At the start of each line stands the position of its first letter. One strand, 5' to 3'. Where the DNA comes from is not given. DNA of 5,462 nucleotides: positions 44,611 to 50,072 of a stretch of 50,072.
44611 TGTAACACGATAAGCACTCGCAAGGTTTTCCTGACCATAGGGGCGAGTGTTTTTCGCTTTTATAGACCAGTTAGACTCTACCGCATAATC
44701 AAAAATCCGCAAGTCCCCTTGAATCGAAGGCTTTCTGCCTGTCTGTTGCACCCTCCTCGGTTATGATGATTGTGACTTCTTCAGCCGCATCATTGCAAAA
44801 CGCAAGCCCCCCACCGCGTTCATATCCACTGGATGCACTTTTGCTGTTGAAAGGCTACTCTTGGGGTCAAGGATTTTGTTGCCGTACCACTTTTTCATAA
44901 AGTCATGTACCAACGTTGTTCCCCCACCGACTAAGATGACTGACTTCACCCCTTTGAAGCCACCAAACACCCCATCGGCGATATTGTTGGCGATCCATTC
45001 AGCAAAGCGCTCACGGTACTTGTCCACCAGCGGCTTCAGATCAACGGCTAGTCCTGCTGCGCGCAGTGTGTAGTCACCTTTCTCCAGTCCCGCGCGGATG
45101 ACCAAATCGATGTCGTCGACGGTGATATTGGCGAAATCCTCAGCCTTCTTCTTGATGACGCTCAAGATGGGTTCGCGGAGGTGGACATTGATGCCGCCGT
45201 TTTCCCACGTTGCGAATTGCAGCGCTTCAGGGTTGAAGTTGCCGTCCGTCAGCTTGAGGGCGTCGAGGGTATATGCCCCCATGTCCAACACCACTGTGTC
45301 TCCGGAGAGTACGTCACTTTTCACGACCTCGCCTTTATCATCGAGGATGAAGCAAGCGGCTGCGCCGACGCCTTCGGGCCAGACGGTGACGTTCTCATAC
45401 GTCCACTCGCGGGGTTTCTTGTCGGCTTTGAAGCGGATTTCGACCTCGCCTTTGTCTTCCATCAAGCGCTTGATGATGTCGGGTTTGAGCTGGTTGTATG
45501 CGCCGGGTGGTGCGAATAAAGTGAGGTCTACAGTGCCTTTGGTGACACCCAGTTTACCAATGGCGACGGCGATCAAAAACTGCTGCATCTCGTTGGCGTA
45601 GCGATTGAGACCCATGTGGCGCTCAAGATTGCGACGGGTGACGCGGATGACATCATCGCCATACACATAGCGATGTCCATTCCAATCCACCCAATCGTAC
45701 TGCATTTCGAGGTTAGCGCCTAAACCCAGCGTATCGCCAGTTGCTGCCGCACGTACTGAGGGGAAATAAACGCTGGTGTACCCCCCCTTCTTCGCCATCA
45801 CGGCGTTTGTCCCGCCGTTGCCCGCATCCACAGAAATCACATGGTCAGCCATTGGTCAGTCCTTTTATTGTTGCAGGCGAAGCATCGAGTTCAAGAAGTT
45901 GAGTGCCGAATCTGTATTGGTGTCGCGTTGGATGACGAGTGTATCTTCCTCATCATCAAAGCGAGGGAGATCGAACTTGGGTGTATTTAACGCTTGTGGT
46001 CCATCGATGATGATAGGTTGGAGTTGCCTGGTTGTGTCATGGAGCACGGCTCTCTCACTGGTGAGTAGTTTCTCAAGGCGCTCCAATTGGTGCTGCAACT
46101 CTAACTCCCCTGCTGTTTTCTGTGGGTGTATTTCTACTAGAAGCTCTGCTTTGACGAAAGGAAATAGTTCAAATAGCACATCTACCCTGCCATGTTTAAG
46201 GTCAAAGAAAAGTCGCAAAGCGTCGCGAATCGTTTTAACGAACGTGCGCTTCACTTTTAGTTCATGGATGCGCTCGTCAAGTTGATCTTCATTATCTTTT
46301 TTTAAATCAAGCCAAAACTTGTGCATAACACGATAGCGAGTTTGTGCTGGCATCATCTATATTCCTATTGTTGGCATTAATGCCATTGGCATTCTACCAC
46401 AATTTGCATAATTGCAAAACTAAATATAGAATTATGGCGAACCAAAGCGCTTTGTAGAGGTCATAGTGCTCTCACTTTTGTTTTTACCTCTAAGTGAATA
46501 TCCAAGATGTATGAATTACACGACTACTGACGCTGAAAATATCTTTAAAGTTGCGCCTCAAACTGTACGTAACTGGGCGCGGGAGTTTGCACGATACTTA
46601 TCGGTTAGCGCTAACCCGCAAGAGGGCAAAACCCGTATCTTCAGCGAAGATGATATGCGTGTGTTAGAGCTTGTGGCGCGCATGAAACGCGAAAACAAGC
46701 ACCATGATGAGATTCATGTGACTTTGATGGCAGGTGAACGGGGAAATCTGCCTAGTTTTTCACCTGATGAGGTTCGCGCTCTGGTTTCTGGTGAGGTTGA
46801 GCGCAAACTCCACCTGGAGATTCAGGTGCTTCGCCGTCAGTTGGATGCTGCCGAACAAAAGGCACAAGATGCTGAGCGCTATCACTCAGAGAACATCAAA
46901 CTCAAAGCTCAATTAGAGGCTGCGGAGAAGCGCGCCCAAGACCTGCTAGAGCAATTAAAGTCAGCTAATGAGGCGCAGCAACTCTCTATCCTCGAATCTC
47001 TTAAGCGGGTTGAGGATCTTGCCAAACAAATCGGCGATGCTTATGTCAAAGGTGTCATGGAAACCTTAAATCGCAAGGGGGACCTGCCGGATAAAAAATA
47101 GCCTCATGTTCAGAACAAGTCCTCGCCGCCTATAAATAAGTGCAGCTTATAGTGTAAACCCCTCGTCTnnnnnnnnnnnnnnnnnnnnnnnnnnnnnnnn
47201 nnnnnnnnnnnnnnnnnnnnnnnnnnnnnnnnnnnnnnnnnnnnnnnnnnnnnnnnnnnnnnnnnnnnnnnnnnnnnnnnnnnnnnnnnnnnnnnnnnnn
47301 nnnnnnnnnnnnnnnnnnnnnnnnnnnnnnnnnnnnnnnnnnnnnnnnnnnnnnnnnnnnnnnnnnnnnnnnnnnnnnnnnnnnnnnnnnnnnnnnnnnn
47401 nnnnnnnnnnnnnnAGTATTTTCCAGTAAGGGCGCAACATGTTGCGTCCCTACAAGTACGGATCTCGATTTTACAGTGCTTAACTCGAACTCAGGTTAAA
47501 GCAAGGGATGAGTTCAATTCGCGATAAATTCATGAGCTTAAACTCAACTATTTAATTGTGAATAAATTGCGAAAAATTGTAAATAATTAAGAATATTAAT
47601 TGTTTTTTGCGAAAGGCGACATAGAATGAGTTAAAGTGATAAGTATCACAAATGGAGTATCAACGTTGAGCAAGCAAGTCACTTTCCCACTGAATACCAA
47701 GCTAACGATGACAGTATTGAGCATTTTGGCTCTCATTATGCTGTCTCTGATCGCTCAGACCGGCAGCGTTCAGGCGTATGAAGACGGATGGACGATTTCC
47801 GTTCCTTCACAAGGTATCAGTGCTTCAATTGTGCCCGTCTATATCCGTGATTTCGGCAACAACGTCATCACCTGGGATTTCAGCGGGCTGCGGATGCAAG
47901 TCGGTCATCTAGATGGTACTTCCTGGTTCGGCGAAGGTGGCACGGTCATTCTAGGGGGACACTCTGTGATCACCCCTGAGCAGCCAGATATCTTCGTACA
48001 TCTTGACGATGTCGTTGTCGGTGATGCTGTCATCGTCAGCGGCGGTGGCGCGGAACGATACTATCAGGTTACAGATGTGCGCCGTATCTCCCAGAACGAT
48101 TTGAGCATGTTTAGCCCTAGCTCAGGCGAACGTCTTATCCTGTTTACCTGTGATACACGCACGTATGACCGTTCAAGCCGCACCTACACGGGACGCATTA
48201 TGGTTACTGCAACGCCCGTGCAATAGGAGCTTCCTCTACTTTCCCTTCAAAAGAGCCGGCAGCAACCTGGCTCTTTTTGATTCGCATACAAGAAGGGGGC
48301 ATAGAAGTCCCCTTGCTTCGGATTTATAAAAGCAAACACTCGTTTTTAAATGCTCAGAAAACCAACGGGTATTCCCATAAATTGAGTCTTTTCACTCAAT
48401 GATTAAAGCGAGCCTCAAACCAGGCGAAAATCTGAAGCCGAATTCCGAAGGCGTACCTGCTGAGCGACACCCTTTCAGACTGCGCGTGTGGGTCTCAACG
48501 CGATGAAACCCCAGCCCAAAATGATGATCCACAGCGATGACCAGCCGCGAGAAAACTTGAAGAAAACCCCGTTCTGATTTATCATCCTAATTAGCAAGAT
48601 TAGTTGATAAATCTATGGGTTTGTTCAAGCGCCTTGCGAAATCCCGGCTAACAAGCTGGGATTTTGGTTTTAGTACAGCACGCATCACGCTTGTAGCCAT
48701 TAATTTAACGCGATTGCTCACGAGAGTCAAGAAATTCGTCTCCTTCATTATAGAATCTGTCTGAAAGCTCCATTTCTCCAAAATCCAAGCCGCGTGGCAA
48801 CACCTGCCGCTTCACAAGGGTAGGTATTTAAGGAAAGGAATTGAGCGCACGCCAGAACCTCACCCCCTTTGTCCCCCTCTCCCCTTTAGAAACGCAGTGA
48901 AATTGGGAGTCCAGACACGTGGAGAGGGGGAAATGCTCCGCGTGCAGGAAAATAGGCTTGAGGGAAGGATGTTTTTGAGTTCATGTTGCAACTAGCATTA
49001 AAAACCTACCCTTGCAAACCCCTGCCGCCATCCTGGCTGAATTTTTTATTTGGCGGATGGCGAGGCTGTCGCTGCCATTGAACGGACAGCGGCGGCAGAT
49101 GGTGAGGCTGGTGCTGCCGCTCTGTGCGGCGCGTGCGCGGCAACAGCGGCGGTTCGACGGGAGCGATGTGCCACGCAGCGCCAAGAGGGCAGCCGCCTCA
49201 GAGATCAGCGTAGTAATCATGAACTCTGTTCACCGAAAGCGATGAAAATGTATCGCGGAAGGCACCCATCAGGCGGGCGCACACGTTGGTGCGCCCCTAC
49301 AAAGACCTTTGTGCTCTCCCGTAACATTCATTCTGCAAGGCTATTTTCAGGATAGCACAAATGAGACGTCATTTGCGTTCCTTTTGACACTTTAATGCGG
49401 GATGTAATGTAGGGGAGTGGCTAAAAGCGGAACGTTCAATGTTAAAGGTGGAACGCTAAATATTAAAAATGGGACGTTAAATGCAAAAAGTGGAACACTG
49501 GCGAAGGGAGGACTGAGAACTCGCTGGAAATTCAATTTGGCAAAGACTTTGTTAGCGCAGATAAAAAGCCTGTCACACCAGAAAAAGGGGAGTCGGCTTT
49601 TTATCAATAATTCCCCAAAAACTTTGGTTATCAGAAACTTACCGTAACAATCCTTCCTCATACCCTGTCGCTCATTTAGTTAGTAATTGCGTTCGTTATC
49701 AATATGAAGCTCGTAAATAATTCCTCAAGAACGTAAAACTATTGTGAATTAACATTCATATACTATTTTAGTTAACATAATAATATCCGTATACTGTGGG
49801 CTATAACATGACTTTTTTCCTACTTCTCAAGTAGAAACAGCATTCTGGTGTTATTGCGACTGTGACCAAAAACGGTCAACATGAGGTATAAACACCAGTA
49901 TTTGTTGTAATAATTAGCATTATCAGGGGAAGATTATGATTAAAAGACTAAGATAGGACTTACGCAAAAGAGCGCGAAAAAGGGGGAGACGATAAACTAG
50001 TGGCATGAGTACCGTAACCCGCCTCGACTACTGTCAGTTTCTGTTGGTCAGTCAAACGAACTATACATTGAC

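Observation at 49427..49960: Iteron-like array (4 x 21 bp, exact helical phasing) next to an AT-rich tract: candidate replication origin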

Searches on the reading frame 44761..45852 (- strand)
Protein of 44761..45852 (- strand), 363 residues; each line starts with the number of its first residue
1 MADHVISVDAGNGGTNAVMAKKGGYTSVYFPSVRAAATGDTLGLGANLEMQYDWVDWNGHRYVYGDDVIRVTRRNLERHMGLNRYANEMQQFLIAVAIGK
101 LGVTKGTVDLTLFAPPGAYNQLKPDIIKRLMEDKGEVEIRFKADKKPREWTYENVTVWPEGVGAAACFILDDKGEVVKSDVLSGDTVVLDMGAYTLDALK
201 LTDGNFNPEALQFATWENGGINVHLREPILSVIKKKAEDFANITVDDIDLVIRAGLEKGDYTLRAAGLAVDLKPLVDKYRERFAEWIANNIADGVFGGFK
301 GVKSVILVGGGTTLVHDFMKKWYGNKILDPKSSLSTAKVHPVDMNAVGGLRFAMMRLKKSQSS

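Call 10: search_protein_families(library=pfam, proteins=[window:44761-45852:-], max_evalue=0.01)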
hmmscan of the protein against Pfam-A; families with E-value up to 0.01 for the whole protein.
window:44761-45852:- (363 aa): 3 families
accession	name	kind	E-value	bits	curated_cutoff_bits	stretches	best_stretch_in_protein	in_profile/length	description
PF17989.7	ALP_N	-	9.4e-13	49.1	26.3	1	8-163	2-148/148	Actin like proteins N terminal domain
PF21522.3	MreB-like_C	-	1.2e-05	26.3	27.8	1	188-320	1-122/123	Archaeal actin homologue MreB-like, C-terminal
PF22128.2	Alp7A_like_C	-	0.00031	21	22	1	185-326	1-140/156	Alp7A C-terminal domain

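Call 12: find_encoding_contigs(protein=window:44761-45852:-, flank=10000, max_places=10)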
Protein window:44761-45852:- (363 aa): 2 contigs read that carry it; 1 place shown.
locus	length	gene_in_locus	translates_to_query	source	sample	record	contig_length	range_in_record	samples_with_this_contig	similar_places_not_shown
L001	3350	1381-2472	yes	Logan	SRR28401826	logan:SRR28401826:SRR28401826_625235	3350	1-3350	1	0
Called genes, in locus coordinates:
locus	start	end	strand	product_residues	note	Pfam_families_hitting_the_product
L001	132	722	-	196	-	PF13411:MerR_1 (weak)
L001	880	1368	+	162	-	-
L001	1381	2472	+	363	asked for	PF17989:ALP_N, PF21522:MreB-like_C (weak)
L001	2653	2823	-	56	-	-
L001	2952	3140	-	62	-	-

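Call 16: find_related_loci(query=window:44761-45852:-, collection=genome_contigs, flank=10000)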
Query window:44761-45852:- (363 aa) in genome_contigs; peptide patterns used: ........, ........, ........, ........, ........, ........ (x = any residue, [..] = any of these).
87 stretches matched a pattern; 4 encode a relative of the query (tblastn E <= 1e-3); 4 distinct loci.
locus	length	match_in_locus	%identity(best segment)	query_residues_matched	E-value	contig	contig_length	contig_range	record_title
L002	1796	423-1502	91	3-362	0e+0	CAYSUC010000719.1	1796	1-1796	MAG TPA_asm: uncultured Planctomycetaceae bacterium isolate SRP173033_co1_65 genome assembly, contig: NODE_234217_length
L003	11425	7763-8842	82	1-360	0e+0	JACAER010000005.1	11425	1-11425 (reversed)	MAG: Chloroflexota bacterium isolate L.E.CH.6 k119_610908, whole genome shotgun sequence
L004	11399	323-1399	70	1-358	4e-175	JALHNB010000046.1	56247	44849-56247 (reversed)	MAG: Anaerolineae bacterium isolate Bin_50_3 c_000000002928, whole genome shotgun sequence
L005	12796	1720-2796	69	1-358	4e-175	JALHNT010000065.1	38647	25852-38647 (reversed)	MAG: Anaerolineae bacterium isolate Bin_70_1 c_000000004917, whole genome shotgun sequence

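Call 46: search_protein_families(library=phrogs, proteins=[window:44761-45852:-], max_evalue=0.01)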
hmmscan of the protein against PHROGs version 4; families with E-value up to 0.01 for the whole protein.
window:44761-45852:- (363 aa): 1 family
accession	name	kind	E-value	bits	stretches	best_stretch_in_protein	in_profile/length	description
phrog_691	-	DNA, RNA and nucleotide metabolism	7.7e-35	121.6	1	4-328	4-304/329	partition protein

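Call 82: search_protein_families(library=pfam, proteins=[L005:5269-8049:+, L005:3186-4541:+, L005:11338-12144:-, L005:8214-8540:+, L005:8653-8979:-, L005:9176-9454:+, L005:10232-10603:+], max_evalue=0.01)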
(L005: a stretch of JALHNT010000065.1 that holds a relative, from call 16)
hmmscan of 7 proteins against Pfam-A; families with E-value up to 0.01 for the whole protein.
L005:5269-8049:+ (926 aa): 1 family
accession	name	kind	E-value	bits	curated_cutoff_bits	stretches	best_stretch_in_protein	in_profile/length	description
PF08707.16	PriCT_2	-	1.8e-10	41.5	22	1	303-374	1-77/77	Primase C terminal 2 (PriCT-2)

L005:3186-4541:+ (451 aa): 0 families

L005:11338-12144:- (268 aa): 0 families

L005:8214-8540:+ (108 aa): 0 families

L005:8653-8979:- (108 aa): 0 families

L005:9176-9454:+ (92 aa): 2 families
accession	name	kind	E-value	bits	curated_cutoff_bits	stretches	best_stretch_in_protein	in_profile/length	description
PF13412.12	HTH_24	-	0.00049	20.1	21.9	1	36-64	19-47/48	Winged helix-turn-helix DNA-binding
PF09339.16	HTH_IclR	-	0.00068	19.8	22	1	36-66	20-50/52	IclR helix-turn-helix domain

L005:10232-10603:+ (123 aa): 0 families

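Call 97: find_homologous_proteins(query=window:44761-45852:-, max_evalue=1e-40)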
Query window:44761-45852:- (363 aa): 386 proteins with E <= 1e-40 among 8000 candidates; the best 120 are listed.
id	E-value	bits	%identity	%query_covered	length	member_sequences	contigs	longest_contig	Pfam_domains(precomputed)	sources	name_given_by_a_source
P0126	5.5e-223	757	91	100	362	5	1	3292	PF17989.8,PF21522.4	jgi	-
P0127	1.6e-222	756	91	100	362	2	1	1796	PF17989.8,PF21522.4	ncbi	-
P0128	9.4e-218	740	89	99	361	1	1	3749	PF17989.8,PF21522.4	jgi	jgi:Actin like proteins N terminal domain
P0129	2.3e-216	736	88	99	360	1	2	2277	PF17989.8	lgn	-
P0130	1.5e-214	730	87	99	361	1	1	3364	PF17989.8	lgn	-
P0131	2.6e-214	729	88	99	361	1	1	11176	PF17989.8,PF21522.4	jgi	jgi:Actin like proteins N terminal domain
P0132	1.6e-202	690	82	99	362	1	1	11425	PF17989.8,PF21522.4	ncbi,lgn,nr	ncbi:MAG: ParM/StbA family protein [Chloroflexi bacterium]|nr:ParM/StbA family protein [Chloroflexot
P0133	4.1e-201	686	82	99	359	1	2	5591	PF17989.8,PF21522.4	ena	-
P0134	2.5e-199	680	81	99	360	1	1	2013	PF17989.8,PF21522.4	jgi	jgi:hypothetical protein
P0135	1.6e-189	647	77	99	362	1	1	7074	PF17989.8,PF21522.4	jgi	jgi:hypothetical protein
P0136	1.3e-188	644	88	88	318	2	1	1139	PF17989.8,PF21522.4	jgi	jgi:hypothetical protein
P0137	4.3e-179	613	71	100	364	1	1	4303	PF17989.8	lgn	-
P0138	1.5e-178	611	71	100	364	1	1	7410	PF17989.8,PF21522.4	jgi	jgi:hypothetical protein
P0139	3.0e-176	604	71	99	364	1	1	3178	PF17989.8,PF21522.4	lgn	-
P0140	4.1e-176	603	70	100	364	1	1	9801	PF17989.8,PF21522.4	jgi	jgi:hypothetical protein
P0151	7.6e-166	570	69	99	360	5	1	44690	PF17989.8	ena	-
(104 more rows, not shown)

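Call 98: find_encoding_contigs(protein=P0131, flank=10000, max_places=3)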
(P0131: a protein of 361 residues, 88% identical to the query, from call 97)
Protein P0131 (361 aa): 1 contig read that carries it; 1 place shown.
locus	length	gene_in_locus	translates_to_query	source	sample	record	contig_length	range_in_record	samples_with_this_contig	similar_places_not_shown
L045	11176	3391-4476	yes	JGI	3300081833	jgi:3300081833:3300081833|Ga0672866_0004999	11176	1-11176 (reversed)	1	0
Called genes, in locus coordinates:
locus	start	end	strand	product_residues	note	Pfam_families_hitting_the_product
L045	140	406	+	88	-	PF01037:AsnC_trans_reg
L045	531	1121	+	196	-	-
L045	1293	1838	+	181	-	-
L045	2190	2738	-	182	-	PF13411:MerR_1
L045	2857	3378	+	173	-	-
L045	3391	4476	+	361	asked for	PF17989:ALP_N, PF21522:MreB-like_C (weak)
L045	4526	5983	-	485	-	-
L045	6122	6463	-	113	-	PF12844:HTH_19 (faint), PF13560:HTH_31, PF01381:HTH_3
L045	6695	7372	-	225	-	-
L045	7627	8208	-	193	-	PF11848:DUF3368 (faint)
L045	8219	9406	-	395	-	PF13560:HTH_31, PF01381:HTH_3, PF12844:HTH_19, PF06114:Peptidase_M78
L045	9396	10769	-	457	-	PF06508:QueC (weak)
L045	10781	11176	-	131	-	?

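Call 99: find_encoding_contigs(protein=P0135, flank=10000, max_places=3)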
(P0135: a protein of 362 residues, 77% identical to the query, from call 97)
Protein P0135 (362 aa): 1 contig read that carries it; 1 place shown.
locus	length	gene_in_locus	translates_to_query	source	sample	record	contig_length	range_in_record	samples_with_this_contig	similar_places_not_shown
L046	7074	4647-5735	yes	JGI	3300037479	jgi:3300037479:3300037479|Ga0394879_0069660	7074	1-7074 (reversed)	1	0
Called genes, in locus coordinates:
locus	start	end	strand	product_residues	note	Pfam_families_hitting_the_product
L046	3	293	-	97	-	?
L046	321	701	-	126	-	-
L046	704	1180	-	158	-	-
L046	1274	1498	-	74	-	PF01726:LexA_DNA_bind, PF12802:MarR_2 (weak)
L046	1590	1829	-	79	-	PF01726:LexA_DNA_bind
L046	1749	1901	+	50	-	-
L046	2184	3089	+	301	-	PF02899:Phage_int_SAM_1, PF13495:Phage_int_SAM_4, PF00589:Phage_integrase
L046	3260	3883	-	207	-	PF13411:MerR_1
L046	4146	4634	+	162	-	-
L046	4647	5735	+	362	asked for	PF17989:ALP_N, PF21522:MreB-like_C (weak)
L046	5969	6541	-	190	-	PF12686:DUF3800 (weak)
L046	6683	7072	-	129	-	?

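Call 100: find_encoding_contigs(protein=P0151, flank=10000, max_places=3)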
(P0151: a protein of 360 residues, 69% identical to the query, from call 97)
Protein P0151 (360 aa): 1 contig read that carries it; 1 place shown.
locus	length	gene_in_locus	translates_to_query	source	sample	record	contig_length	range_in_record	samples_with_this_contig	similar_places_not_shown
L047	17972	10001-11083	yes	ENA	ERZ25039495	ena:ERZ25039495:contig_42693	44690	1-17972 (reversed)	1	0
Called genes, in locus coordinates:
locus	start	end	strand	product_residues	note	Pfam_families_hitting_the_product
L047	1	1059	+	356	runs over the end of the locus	PF01073:3Beta_HSD (weak), PF01370:Epimerase, PF02719:Polysacc_synt_2 (weak), PF04321:RmlD_sub_bind, PF16363:GDP_Man_Dehyd, PF07993:NAD_binding_4 (weak)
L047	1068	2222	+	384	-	PF00534:Glycos_transf_1 (weak)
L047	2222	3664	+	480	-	PF04932:Wzy_C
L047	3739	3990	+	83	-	-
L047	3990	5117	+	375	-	PF13439:Glyco_transf_4, PF13579:Glyco_trans_4_4 (weak), PF00534:Glycos_transf_1, PF13692:Glyco_trans_1_4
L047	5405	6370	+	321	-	PF13439:Glyco_transf_4 (weak), PF13692:Glyco_trans_1_4, PF00534:Glycos_transf_1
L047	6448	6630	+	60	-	-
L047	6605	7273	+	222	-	PF00551:Formyl_trans_N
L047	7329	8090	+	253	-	PF00535:Glycos_transf_2, PF13506:Glyco_transf_21, PF13641:Glyco_tranf_2_3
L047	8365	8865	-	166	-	-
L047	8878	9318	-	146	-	PF13411:MerR_1 (faint)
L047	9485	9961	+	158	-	-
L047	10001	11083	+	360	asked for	PF17989:ALP_N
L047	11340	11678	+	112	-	PF22847:Glyco_hydro_43_rel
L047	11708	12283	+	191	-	PF22847:Glyco_hydro_43_rel (faint)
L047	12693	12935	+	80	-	-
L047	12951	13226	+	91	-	-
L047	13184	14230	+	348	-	-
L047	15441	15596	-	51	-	-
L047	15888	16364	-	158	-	-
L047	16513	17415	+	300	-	-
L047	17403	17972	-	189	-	?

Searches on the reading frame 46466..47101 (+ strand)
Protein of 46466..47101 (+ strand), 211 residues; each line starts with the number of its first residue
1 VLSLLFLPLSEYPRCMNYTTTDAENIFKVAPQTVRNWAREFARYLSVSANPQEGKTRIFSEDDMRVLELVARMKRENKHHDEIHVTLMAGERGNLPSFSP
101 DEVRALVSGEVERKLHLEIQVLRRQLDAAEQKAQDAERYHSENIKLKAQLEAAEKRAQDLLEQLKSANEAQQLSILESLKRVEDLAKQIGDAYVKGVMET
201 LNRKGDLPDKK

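Call 10: search_protein_families(library=pfam, proteins=[window:46466-47101:+], max_evalue=0.01)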
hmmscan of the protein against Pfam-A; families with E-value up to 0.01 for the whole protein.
window:46466-47101:+ (211 aa): 4 families
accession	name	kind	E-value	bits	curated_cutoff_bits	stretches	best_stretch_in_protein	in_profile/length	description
PF13411.12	MerR_1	-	3.8e-07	30.5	21.6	1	18-84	1-63/69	MerR HTH family regulatory protein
PF14932.11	HAUS-augmin3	-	0.00084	19.3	29.4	1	110-189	80-159/260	HAUS augmin-like complex subunit 3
PF07989.16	Cnn_1N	-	0.0017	18.9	28.5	1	115-170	19-72/74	Centrosomin N-terminal motif 1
PF04356.17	DUF489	-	0.009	16.5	26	0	98-196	40-133/192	Protein of unknown function (DUF489)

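Call 46: search_protein_families(library=phrogs, proteins=[window:46466-47101:+], max_evalue=0.01)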
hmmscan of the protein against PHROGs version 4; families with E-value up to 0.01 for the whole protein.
window:46466-47101:+ (211 aa): 1 family
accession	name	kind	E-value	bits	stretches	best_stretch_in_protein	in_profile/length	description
phrog_11671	-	unknown function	0.00029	21.9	1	15-138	5-121/146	-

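Call 69: search_protein_families(library=ncbifam, proteins=[window:46466-47101:+], max_evalue=0.1)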
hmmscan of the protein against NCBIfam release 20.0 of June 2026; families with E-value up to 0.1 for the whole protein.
window:46466-47101:+ (211 aa): 9 families
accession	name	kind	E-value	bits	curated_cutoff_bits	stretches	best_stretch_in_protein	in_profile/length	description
NF001248.0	PRK00218.1-4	equivalog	7.7e-05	22.6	225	1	97-186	45-133/207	high frequency lysogenization protein HflD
NF047375.1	HeatShock_HspR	equivalog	0.00093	19.2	105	1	18-76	4-58/92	heat shock protein transcriptional repressor HspR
NF033545.0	transpos_IS630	equivalog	0.0013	18.3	100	1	18-151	13-125/299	IS630 family transposase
TIGR01843.1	type_I_hlyD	subfamily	0.0044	16.1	208.65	1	107-178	207-275/422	HlyD family type I secretion periplasmic adaptor subunit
NF047377.1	heat_HspR_dupli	exception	0.023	14.2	300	1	23-76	132-181/214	heat shock protein transcriptional repressor HspR, fused homodimer type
NF033787.1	HTH_BldC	subfamily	0.029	14.2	77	1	19-40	4-25/49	BldC family transcriptional regulator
TIGR00249.1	sixA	equivalog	0.041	13.7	74.5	1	130-187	29-86/154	phosphohistidine phosphatase SixA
NF001246.0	PRK00218.1-2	equivalog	0.048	13.4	181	1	104-173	52-120/207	high frequency lysogenization protein HflD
TIGR04311.1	rSAM_Geo_metal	subfamily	0.063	12.3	400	0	17-85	201-262/423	radical SAM/SPASM family putative metalloenzyme maturase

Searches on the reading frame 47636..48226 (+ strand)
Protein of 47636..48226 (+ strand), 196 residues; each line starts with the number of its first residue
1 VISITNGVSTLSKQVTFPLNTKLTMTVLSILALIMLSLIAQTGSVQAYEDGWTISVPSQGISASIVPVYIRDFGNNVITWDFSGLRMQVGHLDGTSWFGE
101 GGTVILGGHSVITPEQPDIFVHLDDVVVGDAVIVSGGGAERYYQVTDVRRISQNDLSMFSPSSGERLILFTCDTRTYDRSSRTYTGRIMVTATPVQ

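Call 10: search_protein_families(library=pfam, proteins=[window:47636-48226:+], max_evalue=0.01)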
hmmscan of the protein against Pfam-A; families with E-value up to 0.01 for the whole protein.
window:47636-48226:+ (196 aa): 1 family
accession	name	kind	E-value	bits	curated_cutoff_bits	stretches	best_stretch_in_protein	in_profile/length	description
PF04203.18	Sortase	-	1.7e-17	63.8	26.6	1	54-195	1-125/125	Sortase domain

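Call 24: find_encoding_contigs(protein=window:47636-48226:+, flank=10000, max_places=10)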
Protein window:47636-48226:+ (196 aa): no gene with exactly this product is on record in the collection.

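Call 26: find_encoding_contigs(protein=window:47708-48226:+, flank=10000, max_places=10)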
Protein window:47708-48226:+ (172 aa): 1 contig read that carries it; 1 place shown.
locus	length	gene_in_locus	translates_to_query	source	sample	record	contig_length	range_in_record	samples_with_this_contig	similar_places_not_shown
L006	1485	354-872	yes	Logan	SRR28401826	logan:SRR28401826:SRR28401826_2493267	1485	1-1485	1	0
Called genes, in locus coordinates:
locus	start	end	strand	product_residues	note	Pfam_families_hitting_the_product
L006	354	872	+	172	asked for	PF04203:Sortase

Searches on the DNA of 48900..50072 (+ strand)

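Call 15: search_dna_similar(query=window:48900-50072:+, collection=plasmids, mode=distant)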
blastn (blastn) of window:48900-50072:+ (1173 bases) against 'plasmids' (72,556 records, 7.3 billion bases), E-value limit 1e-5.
No match.
